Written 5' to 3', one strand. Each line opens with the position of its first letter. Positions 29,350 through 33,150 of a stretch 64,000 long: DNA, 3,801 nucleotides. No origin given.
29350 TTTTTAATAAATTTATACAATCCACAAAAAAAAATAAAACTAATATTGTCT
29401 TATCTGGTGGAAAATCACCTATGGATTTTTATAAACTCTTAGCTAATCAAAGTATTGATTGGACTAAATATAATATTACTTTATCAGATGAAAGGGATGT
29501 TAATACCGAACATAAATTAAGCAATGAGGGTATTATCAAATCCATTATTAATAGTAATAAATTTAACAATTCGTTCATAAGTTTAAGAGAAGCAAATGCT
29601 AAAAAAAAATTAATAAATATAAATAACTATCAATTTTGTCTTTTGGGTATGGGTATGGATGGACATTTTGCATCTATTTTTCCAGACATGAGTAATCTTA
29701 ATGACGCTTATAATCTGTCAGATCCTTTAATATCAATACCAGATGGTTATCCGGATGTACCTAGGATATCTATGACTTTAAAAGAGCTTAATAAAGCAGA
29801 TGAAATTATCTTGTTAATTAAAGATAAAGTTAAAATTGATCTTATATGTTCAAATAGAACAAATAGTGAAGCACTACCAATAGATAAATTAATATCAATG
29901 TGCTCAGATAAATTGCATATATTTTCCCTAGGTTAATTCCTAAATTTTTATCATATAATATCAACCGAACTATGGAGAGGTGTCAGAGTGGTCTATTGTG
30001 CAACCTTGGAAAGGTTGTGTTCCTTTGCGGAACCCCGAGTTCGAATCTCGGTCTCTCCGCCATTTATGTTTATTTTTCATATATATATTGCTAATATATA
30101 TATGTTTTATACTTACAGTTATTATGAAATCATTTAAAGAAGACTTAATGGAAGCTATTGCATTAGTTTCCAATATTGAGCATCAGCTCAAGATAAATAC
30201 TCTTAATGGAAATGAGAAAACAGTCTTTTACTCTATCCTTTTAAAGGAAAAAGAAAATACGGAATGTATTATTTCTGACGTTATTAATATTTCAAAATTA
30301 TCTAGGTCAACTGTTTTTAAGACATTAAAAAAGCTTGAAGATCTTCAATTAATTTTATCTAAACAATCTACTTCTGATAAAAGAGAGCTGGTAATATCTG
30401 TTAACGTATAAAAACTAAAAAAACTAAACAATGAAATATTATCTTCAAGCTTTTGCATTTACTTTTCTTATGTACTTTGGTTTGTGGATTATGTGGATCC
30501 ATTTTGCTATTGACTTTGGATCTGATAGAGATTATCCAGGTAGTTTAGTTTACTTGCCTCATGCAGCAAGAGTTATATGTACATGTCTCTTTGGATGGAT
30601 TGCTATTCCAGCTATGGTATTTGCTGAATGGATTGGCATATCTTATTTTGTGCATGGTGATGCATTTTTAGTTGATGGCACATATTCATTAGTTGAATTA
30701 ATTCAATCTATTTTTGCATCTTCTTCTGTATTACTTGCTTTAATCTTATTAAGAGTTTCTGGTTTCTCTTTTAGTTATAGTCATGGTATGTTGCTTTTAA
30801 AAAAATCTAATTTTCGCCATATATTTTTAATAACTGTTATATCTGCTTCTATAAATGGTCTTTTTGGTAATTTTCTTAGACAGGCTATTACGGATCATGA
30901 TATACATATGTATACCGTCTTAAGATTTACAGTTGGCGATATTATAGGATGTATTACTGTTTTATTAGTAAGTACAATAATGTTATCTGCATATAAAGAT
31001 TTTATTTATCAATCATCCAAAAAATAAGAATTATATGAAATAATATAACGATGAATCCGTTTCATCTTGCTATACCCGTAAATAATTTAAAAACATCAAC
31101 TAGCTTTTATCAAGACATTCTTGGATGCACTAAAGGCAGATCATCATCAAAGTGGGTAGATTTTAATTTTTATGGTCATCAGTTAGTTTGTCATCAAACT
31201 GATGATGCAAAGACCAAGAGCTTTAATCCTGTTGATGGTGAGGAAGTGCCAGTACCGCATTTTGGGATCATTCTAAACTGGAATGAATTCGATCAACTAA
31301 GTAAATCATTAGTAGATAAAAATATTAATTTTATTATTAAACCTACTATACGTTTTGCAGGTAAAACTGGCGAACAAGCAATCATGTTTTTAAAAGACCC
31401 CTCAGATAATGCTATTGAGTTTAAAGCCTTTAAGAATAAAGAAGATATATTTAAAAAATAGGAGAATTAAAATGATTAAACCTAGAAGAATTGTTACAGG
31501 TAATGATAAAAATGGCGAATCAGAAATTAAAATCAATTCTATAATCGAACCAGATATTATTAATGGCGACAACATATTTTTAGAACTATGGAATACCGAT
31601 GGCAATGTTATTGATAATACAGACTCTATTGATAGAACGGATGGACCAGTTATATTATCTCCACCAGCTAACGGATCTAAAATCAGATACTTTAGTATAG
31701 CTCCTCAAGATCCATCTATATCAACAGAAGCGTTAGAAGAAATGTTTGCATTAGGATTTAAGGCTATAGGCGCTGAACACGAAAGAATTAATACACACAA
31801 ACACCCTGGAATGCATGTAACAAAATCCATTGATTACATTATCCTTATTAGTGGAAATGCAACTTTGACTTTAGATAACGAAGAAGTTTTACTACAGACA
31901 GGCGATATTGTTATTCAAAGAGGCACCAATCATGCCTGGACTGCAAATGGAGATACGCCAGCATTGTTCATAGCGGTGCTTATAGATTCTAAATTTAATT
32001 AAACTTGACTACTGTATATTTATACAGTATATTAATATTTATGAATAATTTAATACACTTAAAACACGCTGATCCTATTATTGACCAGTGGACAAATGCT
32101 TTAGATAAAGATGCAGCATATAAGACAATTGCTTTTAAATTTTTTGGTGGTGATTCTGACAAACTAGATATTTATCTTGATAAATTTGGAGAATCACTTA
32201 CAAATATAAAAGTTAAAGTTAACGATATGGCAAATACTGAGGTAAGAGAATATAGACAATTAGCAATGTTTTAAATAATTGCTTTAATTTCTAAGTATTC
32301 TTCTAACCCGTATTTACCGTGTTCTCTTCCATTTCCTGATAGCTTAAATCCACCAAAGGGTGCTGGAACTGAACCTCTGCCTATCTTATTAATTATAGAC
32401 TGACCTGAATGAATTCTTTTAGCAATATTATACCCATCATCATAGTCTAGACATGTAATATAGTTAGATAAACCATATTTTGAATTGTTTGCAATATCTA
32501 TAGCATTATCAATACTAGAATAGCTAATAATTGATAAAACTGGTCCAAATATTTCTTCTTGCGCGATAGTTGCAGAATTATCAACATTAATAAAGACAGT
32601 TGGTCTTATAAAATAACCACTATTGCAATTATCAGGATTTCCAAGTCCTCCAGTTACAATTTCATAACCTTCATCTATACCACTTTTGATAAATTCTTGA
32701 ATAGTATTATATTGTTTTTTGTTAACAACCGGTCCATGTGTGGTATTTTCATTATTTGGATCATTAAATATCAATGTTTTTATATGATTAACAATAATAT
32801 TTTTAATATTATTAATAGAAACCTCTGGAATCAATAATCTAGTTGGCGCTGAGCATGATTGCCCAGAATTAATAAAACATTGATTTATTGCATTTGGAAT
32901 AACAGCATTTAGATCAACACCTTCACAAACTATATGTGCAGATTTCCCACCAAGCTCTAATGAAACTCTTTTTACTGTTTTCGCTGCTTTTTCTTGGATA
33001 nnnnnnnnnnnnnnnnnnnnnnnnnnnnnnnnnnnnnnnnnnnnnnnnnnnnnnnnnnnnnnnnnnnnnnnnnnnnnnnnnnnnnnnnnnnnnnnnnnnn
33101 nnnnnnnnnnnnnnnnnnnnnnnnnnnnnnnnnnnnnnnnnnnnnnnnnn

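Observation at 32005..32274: Near-consensus LexA box inside the spacer of a promoter driving an apparently leaderless 77-aa orphan gene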

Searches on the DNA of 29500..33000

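Call 80: search_rna_families(source=window, start=29500, end=33000, threshold=evalue, max_evalue=1)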
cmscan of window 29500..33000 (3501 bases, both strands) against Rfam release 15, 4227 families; matches with E-value up to 1: 2.
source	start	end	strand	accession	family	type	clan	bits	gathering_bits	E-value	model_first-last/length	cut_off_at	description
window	29974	30059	+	RF00005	tRNA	Gene; tRNA;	CL00001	45.4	29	1e-07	1-71/71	no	tRNA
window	30017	30059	-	RF04351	Plastid-psbl-rps4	Cis-reg;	-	28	68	0.0057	1-53/53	no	Plastid-psbl-rps4 3UTR RNA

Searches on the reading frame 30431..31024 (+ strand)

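Call 8: search_protein_families(library=pfam, proteins=[window:30431-31024:+], max_evalue=1)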
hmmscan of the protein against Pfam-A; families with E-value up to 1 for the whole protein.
window:30431-31024:+ (198 aa): 1 family
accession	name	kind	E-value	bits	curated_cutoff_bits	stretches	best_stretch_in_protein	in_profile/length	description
PF20260.4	PUA_4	-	0.034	14.7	23.9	1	159-175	8-24/48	RNA methyltransferase PUA domain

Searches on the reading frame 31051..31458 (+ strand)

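Call 8: search_protein_families(library=pfam, proteins=[window:31051-31458:+], max_evalue=1)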
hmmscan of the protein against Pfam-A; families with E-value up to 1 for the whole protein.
window:31051-31458:+ (136 aa): 6 families
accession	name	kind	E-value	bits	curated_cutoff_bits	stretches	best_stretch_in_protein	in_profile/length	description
PF00903.31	Glyoxalase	-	5.7e-08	33.6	20.6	1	5-124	4-121/121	Glyoxalase/Bleomycin resistance protein/Dioxygenase superfamily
PF12681.13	Glyoxalase_2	-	0.0011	19.4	30.1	1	8-123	6-112/118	Glyoxalase-like domain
PF22677.2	Ble-like_N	-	0.14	12.4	24.5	1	5-25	4-24/41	Bleomycin resistance protein-like N-terminal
PF24189.1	Ig_RSC4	-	0.18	12.3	28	1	12-46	9-46/87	RSC4 Ig-like domain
PF22658.2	YycE-like_N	-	0.19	12.1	27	1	5-27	2-24/52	YycE-like N-terminal domain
PF13669.12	Glyoxalase_4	-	0.21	12.3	27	1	5-97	2-96/109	Glyoxalase/Bleomycin resistance protein/Dioxygenase superfamily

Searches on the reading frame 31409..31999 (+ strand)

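Call 8: search_protein_families(library=pfam, proteins=[window:31409-31999:+], max_evalue=1)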
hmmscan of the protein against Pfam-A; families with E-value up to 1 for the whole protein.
window:31409-31999:+ (197 aa): 4 families
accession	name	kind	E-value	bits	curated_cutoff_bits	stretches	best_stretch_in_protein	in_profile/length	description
PF07883.17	Cupin_2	-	1.6e-08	34.5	27.2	1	132-190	10-69/70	Cupin domain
PF01050.24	MannoseP_isomer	-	0.014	16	23.6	1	135-191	45-101/116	Mannose-6-phosphate isomerase C-terminal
PF12852.13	Cupin_6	-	0.028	14.6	26.7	1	118-177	11-74/183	Cupin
PF02311.25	AraC_binding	-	0.14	12.3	21.1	1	124-169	8-52/135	AraC-like ligand binding domain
